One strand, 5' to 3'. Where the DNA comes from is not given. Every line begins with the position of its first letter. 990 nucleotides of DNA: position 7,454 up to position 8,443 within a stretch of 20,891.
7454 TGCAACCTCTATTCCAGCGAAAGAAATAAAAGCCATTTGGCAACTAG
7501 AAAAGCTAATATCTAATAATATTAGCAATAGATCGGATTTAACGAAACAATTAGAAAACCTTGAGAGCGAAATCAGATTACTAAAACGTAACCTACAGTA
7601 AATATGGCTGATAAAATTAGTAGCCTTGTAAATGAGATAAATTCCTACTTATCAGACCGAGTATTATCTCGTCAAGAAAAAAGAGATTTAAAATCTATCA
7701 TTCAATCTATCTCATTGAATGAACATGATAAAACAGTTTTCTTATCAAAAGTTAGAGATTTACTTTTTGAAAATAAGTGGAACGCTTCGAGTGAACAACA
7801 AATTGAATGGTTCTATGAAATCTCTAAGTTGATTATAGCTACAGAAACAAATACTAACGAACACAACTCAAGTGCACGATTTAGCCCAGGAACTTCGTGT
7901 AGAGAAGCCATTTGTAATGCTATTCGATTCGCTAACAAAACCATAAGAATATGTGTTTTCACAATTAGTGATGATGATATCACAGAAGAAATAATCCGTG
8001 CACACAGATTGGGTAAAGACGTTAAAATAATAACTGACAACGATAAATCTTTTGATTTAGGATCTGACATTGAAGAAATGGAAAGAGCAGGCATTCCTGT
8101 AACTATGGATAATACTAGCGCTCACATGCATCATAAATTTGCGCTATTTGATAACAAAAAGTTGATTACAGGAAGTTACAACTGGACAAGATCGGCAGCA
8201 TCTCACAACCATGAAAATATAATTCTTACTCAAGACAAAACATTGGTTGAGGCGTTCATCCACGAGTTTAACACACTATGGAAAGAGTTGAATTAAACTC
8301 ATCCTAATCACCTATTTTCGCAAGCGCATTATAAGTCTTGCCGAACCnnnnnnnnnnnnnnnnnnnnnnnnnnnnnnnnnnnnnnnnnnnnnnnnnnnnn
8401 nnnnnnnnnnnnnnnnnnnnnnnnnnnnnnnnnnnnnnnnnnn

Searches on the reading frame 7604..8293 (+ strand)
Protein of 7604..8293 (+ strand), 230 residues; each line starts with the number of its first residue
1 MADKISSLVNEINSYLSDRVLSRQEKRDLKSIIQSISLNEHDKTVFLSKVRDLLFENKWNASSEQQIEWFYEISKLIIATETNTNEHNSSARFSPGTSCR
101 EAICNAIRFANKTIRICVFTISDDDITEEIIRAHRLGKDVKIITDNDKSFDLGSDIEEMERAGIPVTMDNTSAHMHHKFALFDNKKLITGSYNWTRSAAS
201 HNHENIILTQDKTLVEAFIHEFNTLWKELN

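Call 5: search_protein_families(library=pfam, proteins=[window:7604-8293:+], max_evalue=0.01)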
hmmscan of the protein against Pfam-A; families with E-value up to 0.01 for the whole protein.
window:7604-8293:+ (230 aa): 3 families
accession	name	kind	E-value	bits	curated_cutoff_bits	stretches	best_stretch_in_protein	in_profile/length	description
PF13091.12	PLDc_2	-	8.2e-31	107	27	1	103-226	1-132/132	PLD-like domain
PF07894.18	SACK1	-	1.5e-08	35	21.4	1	173-227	217-270/274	Scaffolding anchor of CK1 domain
PF17941.7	PP_kinase_C_1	-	3.3e-05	24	25.7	1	112-226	37-162/167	Polyphosphate kinase C-terminal domain 1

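Call 6: search_protein_families(library=padloc, proteins=[window:7604-8293:+], max_evalue=0.01)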
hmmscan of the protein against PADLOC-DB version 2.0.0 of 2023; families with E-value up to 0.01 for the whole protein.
window:7604-8293:+ (230 aa): 16 families
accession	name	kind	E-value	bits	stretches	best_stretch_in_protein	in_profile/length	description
PDLC02614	DrmC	-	1.6e-11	42.2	1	98-215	21-141/153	DrmC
PDLC03924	MkoC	-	5.8e-08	29.3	1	89-216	983-1123/1136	-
PDLC03922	MkoB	-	3e-07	28.1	1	61-203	279-424/610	-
PDLC02901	DpdK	-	1.1e-06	26.4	1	135-228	79-171/173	DpdK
PDLC02607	DrmC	-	9.5e-06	23.1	1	169-227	197-255/265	DrmC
PDLC02587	DrmC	-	1.4e-05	22.3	1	170-226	200-256/267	DrmC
PDLC02588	DrmC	-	5.4e-05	21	1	169-212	187-230/256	DrmC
PDLC02707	PbeA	-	6.4e-05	19.7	1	169-228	130-199/672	PbeA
PDLC02599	DrmC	-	0.00078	16.5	1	173-227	83-137/387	DrmC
PDLC02704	PbeA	-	0.0011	15.5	1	170-228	128-197/682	PbeA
PDLC02606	DrmC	-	0.0014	16.4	1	171-210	119-158/182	DrmC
PDLC02612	DrmC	-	0.0015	16.1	0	173-227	172-226/235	DrmC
PDLC02609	DrmC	-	0.0019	16.2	1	167-222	174-229/241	DrmC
PDLC02605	DrmC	-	0.0034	15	0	174-225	208-259/270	DrmC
PDLC03829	ZacB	-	0.0094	12.8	0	161-219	293-347/586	-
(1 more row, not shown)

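Call 7: search_protein_families(library=ncbifam, proteins=[window:7604-8293:+], max_evalue=0.01)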
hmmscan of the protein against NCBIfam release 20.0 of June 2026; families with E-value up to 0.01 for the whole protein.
window:7604-8293:+ (230 aa): 8 families
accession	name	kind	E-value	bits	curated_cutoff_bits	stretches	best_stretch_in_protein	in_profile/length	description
NF010490.0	PRK13912.1-1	equivalog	1.3e-12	48.1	211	1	99-225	31-155/159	nuclease NucT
NF010492.0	PRK13912.1-3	equivalog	2.1e-10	40.4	297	1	103-223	39-169/178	nuclease NucT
NF010493.0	PRK13912.1-4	equivalog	7e-09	35.9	351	1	105-217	34-156/171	nuclease NucT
NF038319.1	DISARM_DrmC_I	equivalog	2.4e-06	27.2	133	1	171-225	180-234/236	DISARM system phospholipase D-like protein DrmC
NF041068.1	DpdK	equivalog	6e-06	25.9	100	1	130-226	71-167/167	phospholipase D-like domain-containing protein DpdK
NF010491.0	PRK13912.1-2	equivalog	7.1e-06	25.9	225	1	102-212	40-160/180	nuclease NucT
TIGR04265.1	bac_cardiolipin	equivalog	0.00016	20.7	290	1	54-173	85-209/483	cardiolipin synthase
NF008427.0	PRK11263.1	equivalog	0.0017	17.5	281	0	101-168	22-94/409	cardiolipin synthase ClsB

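Call 16: find_homologous_proteins(query=window:7604-8293:+)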
Query window:7604-8293:+ (230 aa): 4499 proteins with E <= 0.001 among 4737 candidates; the best 120 are listed.
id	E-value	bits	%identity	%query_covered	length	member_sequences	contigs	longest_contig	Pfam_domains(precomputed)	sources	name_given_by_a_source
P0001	3.4e-146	502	100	100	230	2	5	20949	PF07894.19,PF13091.13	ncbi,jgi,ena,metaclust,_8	metaclust:\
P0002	3.4e-92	326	62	100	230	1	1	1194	PF13091.13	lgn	-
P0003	1.6e-80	288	58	100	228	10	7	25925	PF07894.19,PF13091.13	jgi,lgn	jgi:cardiolipin hydrolase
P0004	4.4e-79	283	57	100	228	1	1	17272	PF07894.19,PF13091.13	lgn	-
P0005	3.2e-74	267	57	100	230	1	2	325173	PF07894.19,PF13091.13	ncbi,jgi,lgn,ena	-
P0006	4.3e-74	267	55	100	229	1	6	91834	PF07894.19,PF13091.13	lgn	-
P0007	1.4e-73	265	57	100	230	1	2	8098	PF07894.19,PF13091.13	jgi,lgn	jgi:phosphatidylserine/phosphatidylglycerophosphate/cardiolipin synthase-like enzyme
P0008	6.5e-71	256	52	100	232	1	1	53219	PF07894.19,PF13091.13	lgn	-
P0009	8.2e-71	256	54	97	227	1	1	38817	PF07894.19,PF13091.13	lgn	-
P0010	2.3e-69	251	48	99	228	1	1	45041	PF13091.13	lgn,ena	-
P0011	4.6e-69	250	50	100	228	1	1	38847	PF07894.19,PF13091.13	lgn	-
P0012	2.2e-68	248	51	100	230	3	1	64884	PF07894.19,PF13091.13,PF17941.8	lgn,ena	-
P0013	1.3e-67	246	52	100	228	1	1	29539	PF07894.19,PF13091.13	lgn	-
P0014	2.5e-66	241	50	97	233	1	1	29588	PF07894.19,PF13091.13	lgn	-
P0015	2.9e-66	241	51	98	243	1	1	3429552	PF07894.19,PF13091.13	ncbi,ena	-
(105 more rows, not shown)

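Call 22: find_related_loci(query=A2, collection=genome_contigs, flank=6000)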
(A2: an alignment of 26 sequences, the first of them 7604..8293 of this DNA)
Query A2 (230 aa) in genome_contigs; peptide patterns used: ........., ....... (x = any residue, [..] = any of these).
600 stretches matched a pattern (row limit reached: there are more); 596 encode a relative of the query (tblastn E <= 1e-3); the best 80 are kept; 80 distinct loci.
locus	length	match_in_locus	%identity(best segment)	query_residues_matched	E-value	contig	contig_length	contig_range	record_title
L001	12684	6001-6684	48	1-229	6e-70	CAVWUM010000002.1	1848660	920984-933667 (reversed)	MAG: Schleiferiaceae bacterium isolate MFD03250.bin.1.51 genome assembly, contig: contig_1275, whole genome shotgun sequ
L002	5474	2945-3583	50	16-229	1e-66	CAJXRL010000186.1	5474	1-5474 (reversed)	MAG TPA_asm: uncultured Flavobacteriales bacterium isolate SRR3933267_bin.1_MetaBAT_v2.12.1_MAG genome assembly, contig:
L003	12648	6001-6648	51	12-229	1e-66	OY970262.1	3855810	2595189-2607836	MAG: Schleiferiaceae bacterium isolate MFD03250.bin.1.24 genome assembly, chromosome: 1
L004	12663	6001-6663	46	5-229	4e-63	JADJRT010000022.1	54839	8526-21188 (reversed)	MAG: Flammeovirgaceae bacterium isolate Hade_18-Q3-R52-61_BATAC.180 tig00037091-10-546580, whole genome shotgun sequence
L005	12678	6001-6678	46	3-230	5e-63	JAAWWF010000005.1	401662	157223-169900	MAG: Roseivirga sp. isolate FE80 Cluster8_contig_90, whole genome shotgun sequence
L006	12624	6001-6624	50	22-230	7e-65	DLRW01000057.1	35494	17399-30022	MAG TPA_asm: Flavobacteriales bacterium UBA7878 UBA7878_contig_36264, whole genome shotgun sequence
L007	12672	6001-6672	45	5-230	1e-60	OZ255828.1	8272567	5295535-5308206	MAG: Roseivirga sp. isolate 82bbba50-35e8-435f-88ae-ae73c2a65eae genome assembly, chromosome: 1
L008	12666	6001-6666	46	5-229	2e-60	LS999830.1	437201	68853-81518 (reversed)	Cytophagales bacterium Alg240-R148 genome assembly, chromosome: V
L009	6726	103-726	45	21-230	5e-60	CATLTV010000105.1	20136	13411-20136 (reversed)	MAG: uncultured proteobacterium isolate SRR3960576_bin.3_MetaWRAP_v1.3_MAG genome assembly, contig: ERZ505213.711, whole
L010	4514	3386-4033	45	8-227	9e-60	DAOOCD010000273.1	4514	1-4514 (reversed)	MAG TPA_asm: Cyclobacteriaceae bacterium isolate AMR_MDS_4027 NODE_18107_length_4514_cov_4.833371, whole genome shotgun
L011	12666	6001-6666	43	5-229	1e-59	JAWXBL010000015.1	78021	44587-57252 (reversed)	MAG: Cytophagales bacterium isolate MP6IB1.15 k99_486951, whole genome shotgun sequence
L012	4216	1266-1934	44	3-229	1e-59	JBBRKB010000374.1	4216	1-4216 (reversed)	MAG: Cytophagales bacterium isolate Co_metawrap_2912 Cmw_2912_k141_23106468_length_4216_cov_7.0000, whole genome shotgun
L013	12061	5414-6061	45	8-227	3e-59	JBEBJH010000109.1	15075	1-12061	MAG: Cyclobacteriaceae bacterium isolate SF2_4 NODE_1576_length_15075_cov_4.927551, whole genome shotgun sequence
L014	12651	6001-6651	45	12-229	2e-59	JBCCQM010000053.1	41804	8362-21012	MAG: Myxococcota bacterium isolate P01_D01_bin.152 k141_3013836_length_41804_cov_29.3808, whole genome shotgun sequence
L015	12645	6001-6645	46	16-230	3e-59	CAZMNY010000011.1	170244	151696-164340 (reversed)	MAG TPA_asm: uncultured Pirellulaceae bacterium isolate SRP077602_co7_198 genome assembly, contig: NODE_138_length_17024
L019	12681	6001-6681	41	5-230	8e-59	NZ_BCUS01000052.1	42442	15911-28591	Variovorax boronicumulans NBRC 103145, whole genome shotgun sequence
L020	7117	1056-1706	44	12-229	1e-58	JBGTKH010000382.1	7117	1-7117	MAG: Pirellulaceae bacterium isolate JTS-RE308 k141_11190463, whole genome shotgun sequence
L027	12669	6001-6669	44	3-229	5e-58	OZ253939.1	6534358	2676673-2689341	MAG: Cyclobacteriaceae bacterium isolate eee96a46-ca30-49ea-ac7f-a37d19bfbf08 genome assembly, chromosome: 1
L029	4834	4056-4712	44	12-230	2e-57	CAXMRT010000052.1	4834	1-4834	MAG: uncultured Gemmatimonadales bacterium isolate 07C-BC-St05_bin.6.orig genome assembly, contig: k141_1687416, whole g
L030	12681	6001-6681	42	5-230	8e-58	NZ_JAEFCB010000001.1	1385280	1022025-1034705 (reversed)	Variovorax sp. IB41 NODE_1_length_1385280_cov_56.410947, whole genome shotgun sequence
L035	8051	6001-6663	42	5-229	2e-57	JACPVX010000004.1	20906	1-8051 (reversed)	MAG: Bacteroidetes bacterium isolate NC_groundwater_796_Pr6_B-0.1um_43_12 kurt_kritikos_18_scaffold_146431, whole genome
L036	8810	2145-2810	43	8-230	6e-57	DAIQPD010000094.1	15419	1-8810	MAG TPA_asm: Chryseolinea sp. isolate CTOTU18528 NODE_3814_length_15419_cov_6.357524, whole genome shotgun sequence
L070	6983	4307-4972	42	4-230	5e-55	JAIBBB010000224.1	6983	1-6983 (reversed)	MAG: Cyclobacteriaceae bacterium isolate SSF13 NODE_10640_length_6983_cov_3.567386, whole genome shotgun sequence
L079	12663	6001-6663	41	10-229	3e-54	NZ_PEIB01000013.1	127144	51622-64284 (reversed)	Veronia nyctiphanis strain CAIM 600 CAIM600T_13, whole genome shotgun sequence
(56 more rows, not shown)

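Call 25: search_protein_families(library=pfam, proteins=[L019:725-5989:+, L079:2423-5974:+, L002:381-2909:+, L070:1989-4298:+, L011:4783-5994:+, L027:4950-5999:+, L036:879-2126:+], max_evalue=0.001)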
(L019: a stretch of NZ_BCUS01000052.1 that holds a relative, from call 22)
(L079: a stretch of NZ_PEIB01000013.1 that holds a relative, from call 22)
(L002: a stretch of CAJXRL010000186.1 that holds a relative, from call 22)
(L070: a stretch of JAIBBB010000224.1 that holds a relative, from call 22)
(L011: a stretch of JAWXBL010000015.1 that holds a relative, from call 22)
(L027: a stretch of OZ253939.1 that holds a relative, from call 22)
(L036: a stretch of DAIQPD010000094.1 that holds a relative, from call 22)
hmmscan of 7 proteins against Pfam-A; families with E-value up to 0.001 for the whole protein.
L019:725-5989:+ (1755 aa): 5 families
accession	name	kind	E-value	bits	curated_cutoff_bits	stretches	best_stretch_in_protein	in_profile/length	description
PF12458.13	DUF3686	-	5.9e-195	648.4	25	1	44-497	2-448/448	ATPase involved in DNA repair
PF25472.1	DUF7902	-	3e-21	75.9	26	1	619-702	2-85/85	Domain of unknown function (DUF7902)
PF13401.12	AAA_22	-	6.7e-06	26.9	27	1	1318-1411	5-109/130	AAA domain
PF00004.35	AAA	-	1.3e-05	26.1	21.2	1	1321-1355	1-35/131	ATPase family associated with various cellular activities (AAA)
PF07728.20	AAA_5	-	1.4e-05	25.6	22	1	1321-1448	2-127/139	AAA domain (dynein-related subfamily)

L079:2423-5974:+ (1184 aa): 5 families
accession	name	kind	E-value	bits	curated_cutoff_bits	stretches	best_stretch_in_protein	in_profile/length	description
PF25472.1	DUF7902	-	1.5e-18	67.2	26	1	160-243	1-84/85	Domain of unknown function (DUF7902)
PF07728.20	AAA_5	-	1.8e-08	34.9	22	1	826-949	2-125/139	AAA domain (dynein-related subfamily)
PF00004.35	AAA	-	6.9e-08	33.4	21.2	1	826-946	1-109/131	ATPase family associated with various cellular activities (AAA)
PF13401.12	AAA_22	-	0.0002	22.1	27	0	824-916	6-109/130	AAA domain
PF05496.18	RuvB_N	-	0.00021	21.6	27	1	816-862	26-72/159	Holliday junction DNA helicase RuvB P-loop domain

L002:381-2909:+ (843 aa): 3 families
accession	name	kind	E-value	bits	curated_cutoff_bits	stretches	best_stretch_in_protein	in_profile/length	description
PF13715.12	CarbopepD_reg_2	-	5.9e-13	49.1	32.2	1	27-113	1-88/88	CarboxypepD_reg-like domain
PF13620.12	CarboxypepD_reg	-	1.4e-08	35.4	32.3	1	27-102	2-82/82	Carboxypeptidase regulatory-like domain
PF07715.20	Plug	-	6.4e-08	33.5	23.9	1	123-218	9-101/107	TonB-dependent Receptor Plug Domain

L070:1989-4298:+ (770 aa): 25 families
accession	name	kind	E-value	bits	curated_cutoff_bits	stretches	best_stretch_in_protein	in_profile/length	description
PF00515.34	TPR_1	-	4.2e-81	264.2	27.8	8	692-724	1-33/34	Tetratricopeptide repeat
PF07719.23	TPR_2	-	1.9e-76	246.3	27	7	727-758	2-33/34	Tetratricopeptide repeat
PF13414.12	TPR_11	-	2.2e-50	168.5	26.8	5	323-363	1-41/42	TPR repeat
PF13432.12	TPR_16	-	4.5e-44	148.9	32.7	3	321-382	2-63/65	Tetratricopeptide repeat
PF00656.27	Peptidase_C14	-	6e-41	141.1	21.4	1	50-268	1-230/233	Caspase domain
PF13181.12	TPR_8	-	6.3e-38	126.1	25.7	0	486-519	1-34/34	Tetratricopeptide repeat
PF13431.12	TPR_17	-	7.4e-35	116.7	24.4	1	442-472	3-33/34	Tetratricopeptide repeat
PF13371.12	TPR_9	-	1.4e-29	102.4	35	1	574-621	15-62/73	Tetratricopeptide repeat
PF13174.12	TPR_6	-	9.1e-25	86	26.3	0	622-653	1-32/33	Tetratricopeptide repeat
PF13428.12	TPR_14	-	1.5e-23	81.3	23.5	0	487-528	2-43/44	Tetratricopeptide repeat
PF14559.12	TPR_19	-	2.1e-20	73.2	25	0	332-369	7-44/68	Tetratricopeptide repeat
PF12895.13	ANAPC3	-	1.3e-19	70.7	27.2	2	401-473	6-77/82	Anaphase-promoting complex, cyclosome, subunit 3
PF13424.12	TPR_12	-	4.9e-19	68.7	30.1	0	421-485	6-71/77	Tetratricopeptide repeat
PF23914.1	TPR_CcmH_CycH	-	2.1e-10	41.1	42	0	516-618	46-151/158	Cytochrome c-type biogenesis protein H TPR domain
PF10516.15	SHNi-TPR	-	1.3e-09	37.8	21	0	604-619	17-32/38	SHNi-TPR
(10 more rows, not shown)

L011:4783-5994:+ (404 aa): 0 families

L027:4950-5999:+ (350 aa): 3 families
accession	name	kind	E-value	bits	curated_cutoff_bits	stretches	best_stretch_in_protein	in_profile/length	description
PF05343.19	Peptidase_M42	-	1.9e-93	313.2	23.2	1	46-335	1-292/292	M42 glutamyl aminopeptidase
PF04389.22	Peptidase_M28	-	3.3e-05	24.1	21.3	0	176-261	32-119/193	Peptidase family M28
PF01546.33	Peptidase_M20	-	3.8e-05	24.1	24.6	1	176-341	35-205/206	Peptidase family M20/M25/M40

L036:879-2126:+ (416 aa): 4 families
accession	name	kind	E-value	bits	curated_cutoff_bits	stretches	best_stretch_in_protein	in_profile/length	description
PF01053.26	Cys_Met_Meta_PP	-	1.8e-130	435.3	27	1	32-411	2-380/381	Cys/Met metabolism PLP-dependent enzyme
PF00155.27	Aminotran_1_2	-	6.5e-09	35.9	19.7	1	56-259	17-247/361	Aminotransferase class I and II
PF01041.23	DegT_DnrJ_EryC1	-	1.2e-06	28.5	19.8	1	83-212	23-152/360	DegT/DnrJ/EryC1/StrS aminotransferase family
PF06838.17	Met_gamma_lyase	-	9.6e-05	21.5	24.2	1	129-254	111-247/405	Methionine gamma-lyase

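Call 36: search_protein_families(library=pfam, proteins=[L004:6641-7651:+, L019:167-709:+, L030:6192-7472:+, L020:25-885:+, L029:3204-4004:+, L035:5278-5928:+], max_evalue=0.001)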
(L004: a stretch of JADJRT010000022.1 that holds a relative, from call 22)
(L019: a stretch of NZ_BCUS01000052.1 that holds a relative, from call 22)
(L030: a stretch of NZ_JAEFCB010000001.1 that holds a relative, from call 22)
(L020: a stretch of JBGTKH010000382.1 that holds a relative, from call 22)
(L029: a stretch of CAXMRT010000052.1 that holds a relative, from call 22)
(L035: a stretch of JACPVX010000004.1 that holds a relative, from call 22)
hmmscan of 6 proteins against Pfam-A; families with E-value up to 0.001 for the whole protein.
L004:6641-7651:+ (337 aa): 2 families
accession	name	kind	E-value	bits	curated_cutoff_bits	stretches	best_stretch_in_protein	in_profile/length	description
PF00005.33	ABC_tran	-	1.4e-31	110.4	25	1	39-178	1-136/137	ABC transporter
PF13304.12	AAA_21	-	5.2e-06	27.2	27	0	150-211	237-300/304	AAA domain, putative AbiEii toxin, Type IV TA system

L019:167-709:+ (181 aa): 1 family
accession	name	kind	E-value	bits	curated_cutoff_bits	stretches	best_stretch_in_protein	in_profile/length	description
PF13453.11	Zn_ribbon_TFIIB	-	6.8e-07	29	22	1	72-114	1-40/41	Transcription factor zinc-finger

L030:6192-7472:+ (427 aa): 1 family
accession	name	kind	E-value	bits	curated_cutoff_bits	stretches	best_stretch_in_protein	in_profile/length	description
PF01544.23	CorA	-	2.7e-06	27.4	27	1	261-404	145-290/292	CorA-like Mg2+ transporter protein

L020:25-885:+ (287 aa): 4 families
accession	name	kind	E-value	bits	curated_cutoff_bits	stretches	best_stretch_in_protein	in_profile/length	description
PF13419.12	HAD_2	-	8.3e-13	49.3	23.8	1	67-253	1-178/178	Haloacid dehalogenase-like hydrolase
PF12710.13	HAD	-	1.3e-12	49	27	1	68-244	2-189/189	haloacid dehalogenase-like hydrolase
PF13242.12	Hydrolase_like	-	4.4e-12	46.2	22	1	215-278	15-75/75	HAD-hyrolase-like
PF00702.32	Hydrolase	-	1.4e-07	32.6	26.4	1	66-247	3-191/191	haloacid dehalogenase-like hydrolase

L029:3204-4004:+ (267 aa): 0 families

L035:5278-5928:+ (217 aa): 1 family
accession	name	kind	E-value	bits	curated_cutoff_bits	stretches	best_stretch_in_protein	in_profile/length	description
PF04115.18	Ureidogly_lyase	-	8.8e-12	45.4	23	1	124-187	76-139/162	Ureidoglycolate lyase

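Call 46: predict_structure(alignment_id=A4)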
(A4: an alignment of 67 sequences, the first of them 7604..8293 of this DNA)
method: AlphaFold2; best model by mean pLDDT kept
length: 230 residues; sequences in the alignment: 67
mean_pLDDT: 91.0   pTM: 0.65
mean pLDDT of the five models: 91.0, 89.1, 88.7, 87.8, 87.0
residues with pLDDT >= 90: 166; 70-90: 54; 50-70: 10; < 50: 0
segments of 3 or more residues with pLDDT < 50: none
pLDDT, mean of each block of 10 residues (from residue 1): 89 90 91 90 95 91 94 91 66 94 97 95 95 98 85 86 95 84 97 87 94 96 95
secondary structure, 60 per line:
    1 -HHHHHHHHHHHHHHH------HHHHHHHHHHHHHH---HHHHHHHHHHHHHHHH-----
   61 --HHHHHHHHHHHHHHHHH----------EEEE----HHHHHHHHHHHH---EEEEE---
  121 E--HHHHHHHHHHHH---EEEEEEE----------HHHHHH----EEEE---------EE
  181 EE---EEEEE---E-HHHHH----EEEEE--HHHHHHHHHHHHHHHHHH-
elements in order: H2-16 H23-36 H40-55 H63-79 E90-93 H98-109 E113-117 H124-135 E139-145 H156-161 E166-169 E179-182 E186-190 H196-200 E205-209 H212-229
